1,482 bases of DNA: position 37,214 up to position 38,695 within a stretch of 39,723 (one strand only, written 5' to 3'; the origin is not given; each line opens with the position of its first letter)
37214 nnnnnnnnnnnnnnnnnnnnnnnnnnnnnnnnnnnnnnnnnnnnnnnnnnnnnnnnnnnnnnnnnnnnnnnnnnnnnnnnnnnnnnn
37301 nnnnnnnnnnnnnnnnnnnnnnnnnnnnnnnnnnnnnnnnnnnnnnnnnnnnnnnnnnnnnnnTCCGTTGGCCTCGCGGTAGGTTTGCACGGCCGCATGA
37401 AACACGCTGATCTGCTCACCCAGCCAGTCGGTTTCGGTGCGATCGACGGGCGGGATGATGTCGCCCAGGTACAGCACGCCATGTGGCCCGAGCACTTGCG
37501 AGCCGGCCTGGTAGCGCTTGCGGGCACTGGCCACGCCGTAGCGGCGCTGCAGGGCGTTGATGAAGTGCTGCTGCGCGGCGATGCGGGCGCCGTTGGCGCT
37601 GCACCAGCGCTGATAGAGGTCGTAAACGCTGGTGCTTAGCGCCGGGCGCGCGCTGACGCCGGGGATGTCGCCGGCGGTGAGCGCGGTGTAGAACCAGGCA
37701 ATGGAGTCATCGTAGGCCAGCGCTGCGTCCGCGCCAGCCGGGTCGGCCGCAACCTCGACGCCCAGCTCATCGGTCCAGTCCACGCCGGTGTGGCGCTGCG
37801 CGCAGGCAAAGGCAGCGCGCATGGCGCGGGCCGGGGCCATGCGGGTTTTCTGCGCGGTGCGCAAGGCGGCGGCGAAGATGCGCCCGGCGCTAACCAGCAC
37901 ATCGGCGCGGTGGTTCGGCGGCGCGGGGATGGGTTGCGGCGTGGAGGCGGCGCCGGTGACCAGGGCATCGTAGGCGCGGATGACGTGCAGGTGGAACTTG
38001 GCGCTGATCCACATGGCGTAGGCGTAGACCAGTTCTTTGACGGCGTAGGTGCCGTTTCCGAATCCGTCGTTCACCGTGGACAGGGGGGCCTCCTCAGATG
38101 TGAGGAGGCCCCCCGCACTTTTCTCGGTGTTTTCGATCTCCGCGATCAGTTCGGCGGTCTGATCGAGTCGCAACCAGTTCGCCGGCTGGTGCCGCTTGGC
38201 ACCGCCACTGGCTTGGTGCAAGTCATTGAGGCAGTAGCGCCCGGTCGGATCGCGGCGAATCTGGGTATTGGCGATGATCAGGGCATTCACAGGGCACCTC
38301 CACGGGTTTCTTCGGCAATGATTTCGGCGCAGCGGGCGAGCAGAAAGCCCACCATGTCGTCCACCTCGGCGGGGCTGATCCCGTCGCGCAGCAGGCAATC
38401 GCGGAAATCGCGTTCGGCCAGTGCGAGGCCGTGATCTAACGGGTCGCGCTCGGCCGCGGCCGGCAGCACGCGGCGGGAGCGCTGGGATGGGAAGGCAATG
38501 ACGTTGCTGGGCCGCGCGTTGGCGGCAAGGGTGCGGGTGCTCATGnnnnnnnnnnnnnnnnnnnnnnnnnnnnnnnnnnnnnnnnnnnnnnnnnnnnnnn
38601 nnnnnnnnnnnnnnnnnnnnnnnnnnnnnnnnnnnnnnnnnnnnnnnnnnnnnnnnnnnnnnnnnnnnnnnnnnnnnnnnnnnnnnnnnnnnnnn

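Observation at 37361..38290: The primase C-terminal domain is duplicated onto a KilA-N protein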

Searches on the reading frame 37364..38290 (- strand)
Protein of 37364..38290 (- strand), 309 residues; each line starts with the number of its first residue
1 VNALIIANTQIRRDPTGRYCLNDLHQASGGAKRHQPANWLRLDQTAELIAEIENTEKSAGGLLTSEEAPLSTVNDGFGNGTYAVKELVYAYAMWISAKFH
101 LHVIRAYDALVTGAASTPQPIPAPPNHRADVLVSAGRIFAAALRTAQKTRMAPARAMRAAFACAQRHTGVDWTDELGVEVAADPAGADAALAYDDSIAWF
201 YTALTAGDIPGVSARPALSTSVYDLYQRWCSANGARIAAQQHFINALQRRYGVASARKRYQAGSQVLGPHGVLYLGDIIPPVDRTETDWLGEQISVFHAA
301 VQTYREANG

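Call 15: search_protein_families(library=pfam, proteins=[window:37364-38290:-], max_evalue=1)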
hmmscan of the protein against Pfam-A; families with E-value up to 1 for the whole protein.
seq(309 aa): 3 families
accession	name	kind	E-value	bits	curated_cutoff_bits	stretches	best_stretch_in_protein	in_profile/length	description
PF04383.19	KilA-N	-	4e-22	78.5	23.8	1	8-111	7-105/107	KilA-N domain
PF03288.22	Pox_D5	-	0.0081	17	21.4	1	217-249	22-55/86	Poxvirus D5 protein-like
PF23485.1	YBR230W-A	-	0.084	13.7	31.5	1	224-246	4-26/66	YBR230W-A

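Call 16: search_protein_families(library=phrogs, proteins=[window:37364-38290:-], max_evalue=0.01)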
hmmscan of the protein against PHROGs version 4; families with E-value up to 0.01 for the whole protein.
seq(309 aa): 10 families
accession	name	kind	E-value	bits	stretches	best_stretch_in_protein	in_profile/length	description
phrog_129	-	transcription regulation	7.2e-46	158.2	1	2-149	4-137/273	transcriptional regulator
phrog_2812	-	unknown function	3.5e-44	152.4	1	4-131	5-126/288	-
phrog_8274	-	unknown function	9.7e-23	82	1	2-114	3-111/354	-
phrog_18199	-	unknown function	1.1e-21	77.2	1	2-56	3-57/68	-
phrog_2127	-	transcription regulation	1.2e-09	39.4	1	11-112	17-118/313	anti-repressor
phrog_2249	-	DNA, RNA and nucleotide metabolism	1.5e-05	24.9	1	157-298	700-801/802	DNA primase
phrog_37976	-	DNA, RNA and nucleotide metabolism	0.00012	22.8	1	93-113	1-21/224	DNA binding protein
phrog_10441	-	unknown function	0.00016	23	1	68-116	5-53/126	-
phrog_1136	-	unknown function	0.00018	22.3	1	34-115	33-108/244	-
phrog_6088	-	DNA, RNA and nucleotide metabolism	0.0034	16.9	1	214-259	706-752/772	DNA primase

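Call 33: find_related_loci(query=window:37364-38290:-, collection=viral_contigs, flank=6000)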
Query seq(309 aa) (309 aa) in viral_contigs; peptide patterns used: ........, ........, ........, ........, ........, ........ (x = any residue, [..] = any of these).
92 stretches matched a pattern; 89 encode a relative of the query (tblastn E <= 1e-3); the best 80 are kept; 80 distinct loci.
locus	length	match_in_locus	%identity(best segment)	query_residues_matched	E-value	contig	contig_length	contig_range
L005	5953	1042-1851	68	47-309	1e-94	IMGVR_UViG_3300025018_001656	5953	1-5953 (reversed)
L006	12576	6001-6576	53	1-191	2e-50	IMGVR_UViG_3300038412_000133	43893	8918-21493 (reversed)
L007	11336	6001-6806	52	4-147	3e-38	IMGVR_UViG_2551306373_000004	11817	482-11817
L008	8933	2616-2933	63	4-111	4e-38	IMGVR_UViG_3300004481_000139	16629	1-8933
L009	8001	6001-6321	61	4-112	4e-37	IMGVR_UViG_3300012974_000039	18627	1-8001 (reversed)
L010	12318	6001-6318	62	4-111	1e-36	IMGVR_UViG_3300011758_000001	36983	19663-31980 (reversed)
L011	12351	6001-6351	55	1-119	6e-35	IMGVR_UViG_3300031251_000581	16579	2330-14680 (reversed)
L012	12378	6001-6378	54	3-128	3e-35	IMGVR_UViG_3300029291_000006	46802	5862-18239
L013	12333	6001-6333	56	4-111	4e-34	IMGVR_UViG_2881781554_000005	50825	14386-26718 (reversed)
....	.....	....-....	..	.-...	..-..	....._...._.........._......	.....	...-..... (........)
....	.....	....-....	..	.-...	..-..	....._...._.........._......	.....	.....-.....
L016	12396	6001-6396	51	1-138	4e-34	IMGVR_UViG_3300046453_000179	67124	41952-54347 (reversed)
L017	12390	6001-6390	48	4-140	1e-33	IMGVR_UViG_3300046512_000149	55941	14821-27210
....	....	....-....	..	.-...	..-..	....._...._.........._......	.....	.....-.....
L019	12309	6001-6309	52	4-111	2e-33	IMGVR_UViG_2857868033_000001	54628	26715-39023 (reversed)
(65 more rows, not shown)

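Call 47: search_protein_families(library=ncbifam, proteins=[window:37364-38290:-], max_evalue=0.01)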
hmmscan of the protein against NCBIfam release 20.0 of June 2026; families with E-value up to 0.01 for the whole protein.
seq(309 aa): 0 families

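Call 58: search_protein_families(library=padloc, proteins=[window:37364-38290:-], max_evalue=0.01)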
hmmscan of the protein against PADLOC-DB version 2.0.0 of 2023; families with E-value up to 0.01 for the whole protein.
seq(309 aa): 1 family
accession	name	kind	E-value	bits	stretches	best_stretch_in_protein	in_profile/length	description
PDLC04962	PDC-S22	-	9.5e-08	29.4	1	75-110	104-139/281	-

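Call 80: predict_structure(alignment_id=A5)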
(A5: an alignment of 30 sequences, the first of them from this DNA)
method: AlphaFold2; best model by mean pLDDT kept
length: 309 residues; sequences in the alignment: 30
mean_pLDDT: 89.6   pTM: 0.50
mean pLDDT of the five models: 89.6, 88.9, 88.8, 88.4, 87.0
residues with pLDDT >= 90: 230; 70-90: 46; 50-70: 25; < 50: 8
segments of 3 or more residues with pLDDT < 50: 116-122
pLDDT, mean of each block of 10 residues (from residue 1): 85 93 97 97 97 74 74 87 96 97 92 59 64 95 94 88 95 84 62 90 97 98 98 96 96 97 97 92 96 98 95
secondary structure, 60 per line:
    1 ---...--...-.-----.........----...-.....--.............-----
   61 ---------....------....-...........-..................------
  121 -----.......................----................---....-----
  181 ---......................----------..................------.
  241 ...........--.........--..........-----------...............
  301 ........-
elements in order: E4-6 E9-11 H21-27 H36-40 H43-55 E70-73 E80-83 H85-95 H97-114 H126-148 H153-168 H172-175 H184-205 E216-218 H219-233 H240-251 E254-262 E265-274 H286-308

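Call 96: fold_search(model_id=the predicted structure, library=viral)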
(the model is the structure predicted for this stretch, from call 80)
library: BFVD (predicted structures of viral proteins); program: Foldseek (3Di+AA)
matches with E <= 10: 347; with E <= 0.001: 11
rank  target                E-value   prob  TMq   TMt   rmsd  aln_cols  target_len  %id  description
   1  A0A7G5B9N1            6.9e-12  1.00  0.39  0.45  15.0       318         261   23  KilA-N domain-containing protein [Ralstonia phage Eline]
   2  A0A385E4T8            7.9e-10  1.00  0.34  0.61   1.6       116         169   33  (no name in the UniProt tables at hand)
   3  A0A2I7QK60            1.9e-09  1.00  0.34  0.56  16.8       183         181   28  (no name in the UniProt tables at hand)
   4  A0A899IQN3            8.0e-07  1.00  0.31  0.39   7.4       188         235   25  (no name in the UniProt tables at hand)
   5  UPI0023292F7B         3.0e-06  1.00  0.26  0.35  11.8       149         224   30  (no name look-up for this kind of identifier)
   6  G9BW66                1.9e-04  1.00  0.23  0.38  13.3       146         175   19  (no name in the UniProt tables at hand)
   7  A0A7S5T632            2.1e-04  1.00  0.28  0.30  20.8       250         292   16  (no name in the UniProt tables at hand)
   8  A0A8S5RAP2            2.3e-04  1.00  0.29  0.25  22.3       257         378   15  KilA protein [virus sp. ctuZj11]
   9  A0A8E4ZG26            2.7e-04  1.00  0.31  0.49  11.7       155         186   18  KilA-N domain protein [Winogradskyella phage Peternella_1]
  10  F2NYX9                5.5e-04  1.00  0.28  0.64   3.0       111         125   20  Complete DpAV4 genome [Diadromus pulchellus ascovirus 4a]
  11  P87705                7.7e-04  1.00  0.28  0.70   3.6       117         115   23  ORF1 and ORF2 genes, ORF3 and ORF4 genes (Fragment) [Fowlpox virus]
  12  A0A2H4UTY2            1.0e-03  0.93  0.21  0.22  20.4       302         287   14  Bro-N domain-containing antirepressor protein [Bodo saltans virus]
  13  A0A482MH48            1.2e-03  1.00  0.29  0.35  11.8       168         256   13  KilA-N domain-containing protein [Nodularia phage vB_NspS-kac65v161]
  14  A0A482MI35            1.6e-03  1.00  0.28  0.47  15.2       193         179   15  KilA-N domain-containing protein [Nodularia phage vB_NspS-kac68v161]
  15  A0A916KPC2            1.6e-03  1.00  0.27  0.39  19.6       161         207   17  N1R/p28-like protein [Choristoneura biennis entomopoxvirus]
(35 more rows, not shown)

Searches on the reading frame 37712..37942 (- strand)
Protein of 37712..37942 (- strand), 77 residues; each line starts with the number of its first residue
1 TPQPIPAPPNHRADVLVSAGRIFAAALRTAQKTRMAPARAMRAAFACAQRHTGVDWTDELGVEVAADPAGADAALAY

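Call 119: search_protein_families(library=phrogs, proteins=[window:37712-37942:-], max_evalue=0.01)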
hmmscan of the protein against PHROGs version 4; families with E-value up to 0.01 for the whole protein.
seq(77 aa): 0 families

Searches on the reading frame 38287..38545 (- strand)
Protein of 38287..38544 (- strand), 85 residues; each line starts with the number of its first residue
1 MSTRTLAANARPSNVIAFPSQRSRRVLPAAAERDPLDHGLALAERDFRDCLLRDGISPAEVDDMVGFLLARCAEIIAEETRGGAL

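Call 47: search_protein_families(library=ncbifam, proteins=[window:38287-38545:-], max_evalue=0.01)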
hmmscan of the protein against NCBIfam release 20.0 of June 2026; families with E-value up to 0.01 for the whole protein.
window:38287-38545:- (86 aa): 0 families

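Call 58: search_protein_families(library=padloc, proteins=[window:38287-38545:-], max_evalue=0.01)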
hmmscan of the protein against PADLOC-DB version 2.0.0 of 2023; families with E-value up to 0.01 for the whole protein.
window:38287-38545:- (86 aa): 0 families

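Call 109: search_protein_families(library=pfam, proteins=[window:38287-38544:-], max_evalue=0.1)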
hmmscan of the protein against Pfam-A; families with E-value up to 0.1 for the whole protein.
window:38287-38544:- (85 aa): 0 families

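Call 119: search_protein_families(library=phrogs, proteins=[window:38287-38544:-], max_evalue=0.01)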
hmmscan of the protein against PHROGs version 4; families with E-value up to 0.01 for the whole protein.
window:38287-38544:- (85 aa): 0 families
